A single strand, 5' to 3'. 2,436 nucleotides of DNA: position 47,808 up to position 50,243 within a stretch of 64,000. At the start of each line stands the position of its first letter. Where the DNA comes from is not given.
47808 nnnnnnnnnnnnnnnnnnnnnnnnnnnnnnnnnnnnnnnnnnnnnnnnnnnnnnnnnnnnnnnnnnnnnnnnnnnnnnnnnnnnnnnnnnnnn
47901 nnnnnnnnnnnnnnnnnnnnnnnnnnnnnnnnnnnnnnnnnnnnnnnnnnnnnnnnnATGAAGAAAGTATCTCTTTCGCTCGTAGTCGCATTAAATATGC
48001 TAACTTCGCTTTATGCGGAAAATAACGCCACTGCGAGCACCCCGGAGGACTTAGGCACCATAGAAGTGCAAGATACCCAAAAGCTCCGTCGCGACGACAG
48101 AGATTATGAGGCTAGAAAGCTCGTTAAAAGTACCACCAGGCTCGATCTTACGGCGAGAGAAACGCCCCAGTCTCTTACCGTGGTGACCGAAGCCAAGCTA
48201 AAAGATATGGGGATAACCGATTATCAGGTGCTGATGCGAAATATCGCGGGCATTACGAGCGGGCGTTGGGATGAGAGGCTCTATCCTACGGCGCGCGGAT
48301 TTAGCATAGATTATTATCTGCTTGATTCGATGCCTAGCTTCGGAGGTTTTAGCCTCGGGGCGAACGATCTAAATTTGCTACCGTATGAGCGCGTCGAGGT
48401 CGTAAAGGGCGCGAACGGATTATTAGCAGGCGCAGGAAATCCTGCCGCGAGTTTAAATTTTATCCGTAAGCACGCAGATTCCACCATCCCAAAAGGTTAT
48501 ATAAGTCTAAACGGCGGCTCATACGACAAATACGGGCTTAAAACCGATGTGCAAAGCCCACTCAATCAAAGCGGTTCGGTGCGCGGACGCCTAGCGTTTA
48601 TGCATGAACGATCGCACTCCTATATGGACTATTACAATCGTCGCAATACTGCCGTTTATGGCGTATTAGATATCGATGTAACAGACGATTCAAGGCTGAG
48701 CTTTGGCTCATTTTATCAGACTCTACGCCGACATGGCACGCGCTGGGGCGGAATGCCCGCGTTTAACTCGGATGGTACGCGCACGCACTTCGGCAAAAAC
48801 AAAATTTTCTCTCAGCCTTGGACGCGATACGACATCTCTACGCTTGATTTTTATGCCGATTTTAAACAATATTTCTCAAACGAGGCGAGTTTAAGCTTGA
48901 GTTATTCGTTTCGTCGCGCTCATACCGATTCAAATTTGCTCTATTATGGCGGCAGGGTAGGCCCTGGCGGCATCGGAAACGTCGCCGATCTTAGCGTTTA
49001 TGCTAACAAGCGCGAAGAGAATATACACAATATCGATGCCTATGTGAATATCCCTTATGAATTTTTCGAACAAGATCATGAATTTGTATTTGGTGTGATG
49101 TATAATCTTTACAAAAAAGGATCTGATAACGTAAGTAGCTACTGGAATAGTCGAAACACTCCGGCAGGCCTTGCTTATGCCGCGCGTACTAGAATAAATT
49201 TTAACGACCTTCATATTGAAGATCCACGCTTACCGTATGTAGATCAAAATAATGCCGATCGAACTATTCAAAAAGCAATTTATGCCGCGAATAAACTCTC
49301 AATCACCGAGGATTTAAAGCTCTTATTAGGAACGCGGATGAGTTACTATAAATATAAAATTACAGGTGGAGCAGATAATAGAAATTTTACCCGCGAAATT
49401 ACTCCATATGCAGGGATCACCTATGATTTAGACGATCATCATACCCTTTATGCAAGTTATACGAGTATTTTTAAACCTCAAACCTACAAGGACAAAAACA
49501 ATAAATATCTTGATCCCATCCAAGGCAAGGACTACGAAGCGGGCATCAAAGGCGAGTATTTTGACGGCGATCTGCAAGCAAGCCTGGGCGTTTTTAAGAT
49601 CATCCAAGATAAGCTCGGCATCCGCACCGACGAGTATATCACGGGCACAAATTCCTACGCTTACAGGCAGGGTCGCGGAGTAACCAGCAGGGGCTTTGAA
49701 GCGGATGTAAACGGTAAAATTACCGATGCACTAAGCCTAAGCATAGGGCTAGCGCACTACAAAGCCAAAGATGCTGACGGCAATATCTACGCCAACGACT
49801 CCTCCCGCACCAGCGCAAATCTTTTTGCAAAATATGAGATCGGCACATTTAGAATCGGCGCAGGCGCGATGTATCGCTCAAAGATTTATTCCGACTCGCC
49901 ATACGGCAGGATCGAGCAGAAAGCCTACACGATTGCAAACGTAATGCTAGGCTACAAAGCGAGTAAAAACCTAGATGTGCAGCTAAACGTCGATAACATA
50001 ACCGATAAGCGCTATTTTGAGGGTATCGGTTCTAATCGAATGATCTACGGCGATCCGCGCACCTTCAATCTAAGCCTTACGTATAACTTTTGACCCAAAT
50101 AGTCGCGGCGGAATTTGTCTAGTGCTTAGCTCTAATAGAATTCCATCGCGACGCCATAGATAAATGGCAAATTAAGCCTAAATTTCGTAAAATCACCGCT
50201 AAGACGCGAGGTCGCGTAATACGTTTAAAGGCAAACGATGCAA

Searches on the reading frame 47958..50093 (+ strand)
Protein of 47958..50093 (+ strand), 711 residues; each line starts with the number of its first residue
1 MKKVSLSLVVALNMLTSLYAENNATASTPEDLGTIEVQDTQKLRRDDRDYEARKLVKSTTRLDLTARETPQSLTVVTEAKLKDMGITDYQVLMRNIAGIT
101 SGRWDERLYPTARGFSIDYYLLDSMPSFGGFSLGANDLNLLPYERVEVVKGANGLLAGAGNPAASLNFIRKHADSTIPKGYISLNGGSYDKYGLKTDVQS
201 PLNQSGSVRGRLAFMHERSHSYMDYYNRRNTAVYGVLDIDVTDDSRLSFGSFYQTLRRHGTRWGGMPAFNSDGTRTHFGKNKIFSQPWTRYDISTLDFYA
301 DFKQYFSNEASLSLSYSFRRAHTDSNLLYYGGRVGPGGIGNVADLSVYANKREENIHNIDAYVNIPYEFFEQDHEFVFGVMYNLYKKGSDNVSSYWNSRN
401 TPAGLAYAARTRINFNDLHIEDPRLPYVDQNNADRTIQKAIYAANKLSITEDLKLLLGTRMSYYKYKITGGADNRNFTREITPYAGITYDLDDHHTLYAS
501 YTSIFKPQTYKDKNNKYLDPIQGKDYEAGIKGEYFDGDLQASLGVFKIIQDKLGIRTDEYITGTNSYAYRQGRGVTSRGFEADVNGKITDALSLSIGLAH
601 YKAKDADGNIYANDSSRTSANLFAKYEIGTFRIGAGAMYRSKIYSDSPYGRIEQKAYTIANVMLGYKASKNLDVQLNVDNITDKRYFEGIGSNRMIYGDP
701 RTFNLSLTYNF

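Call 62: find_related_loci(query=window:47958-50093:+, collection=metagenome_contigs, flank=10000)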
Query window:47958-50093:+ (711 aa) in metagenome_contigs; peptide patterns used: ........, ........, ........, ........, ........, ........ (x = any residue, [..] = any of these).
170 stretches matched a pattern; 43 encode a relative of the query (tblastn E <= 1e-3); 43 distinct loci.
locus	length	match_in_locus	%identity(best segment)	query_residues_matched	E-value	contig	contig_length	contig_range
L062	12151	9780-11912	100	1-711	0e+0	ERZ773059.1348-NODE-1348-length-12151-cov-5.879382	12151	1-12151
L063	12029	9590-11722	99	1-711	0e+0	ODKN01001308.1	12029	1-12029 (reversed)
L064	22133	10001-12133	99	1-711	0e+0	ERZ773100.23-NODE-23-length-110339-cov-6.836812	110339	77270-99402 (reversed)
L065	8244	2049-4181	98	1-711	0e+0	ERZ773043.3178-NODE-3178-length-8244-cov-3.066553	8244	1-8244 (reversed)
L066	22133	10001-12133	98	1-711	0e+0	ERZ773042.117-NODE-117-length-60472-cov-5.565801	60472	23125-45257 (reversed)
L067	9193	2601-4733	98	1-711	0e+0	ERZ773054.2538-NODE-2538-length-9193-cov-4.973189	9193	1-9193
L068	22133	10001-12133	99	1-711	0e+0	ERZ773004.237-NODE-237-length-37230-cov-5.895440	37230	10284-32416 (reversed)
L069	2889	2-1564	99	191-711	0e+0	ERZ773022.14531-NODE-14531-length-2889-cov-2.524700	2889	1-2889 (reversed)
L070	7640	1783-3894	70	1-711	0e+0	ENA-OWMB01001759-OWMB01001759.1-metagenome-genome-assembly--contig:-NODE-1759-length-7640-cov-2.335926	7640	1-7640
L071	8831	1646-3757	70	1-711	0e+0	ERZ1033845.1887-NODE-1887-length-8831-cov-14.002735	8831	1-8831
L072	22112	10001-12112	70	9-711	0e+0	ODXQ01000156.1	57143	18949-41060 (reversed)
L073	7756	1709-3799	70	9-711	0e+0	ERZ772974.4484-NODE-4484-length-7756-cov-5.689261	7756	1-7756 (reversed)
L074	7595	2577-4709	69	1-711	0e+0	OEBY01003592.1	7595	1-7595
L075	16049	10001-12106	69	1-711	0e+0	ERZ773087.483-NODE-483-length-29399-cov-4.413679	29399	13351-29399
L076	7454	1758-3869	69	1-711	0e+0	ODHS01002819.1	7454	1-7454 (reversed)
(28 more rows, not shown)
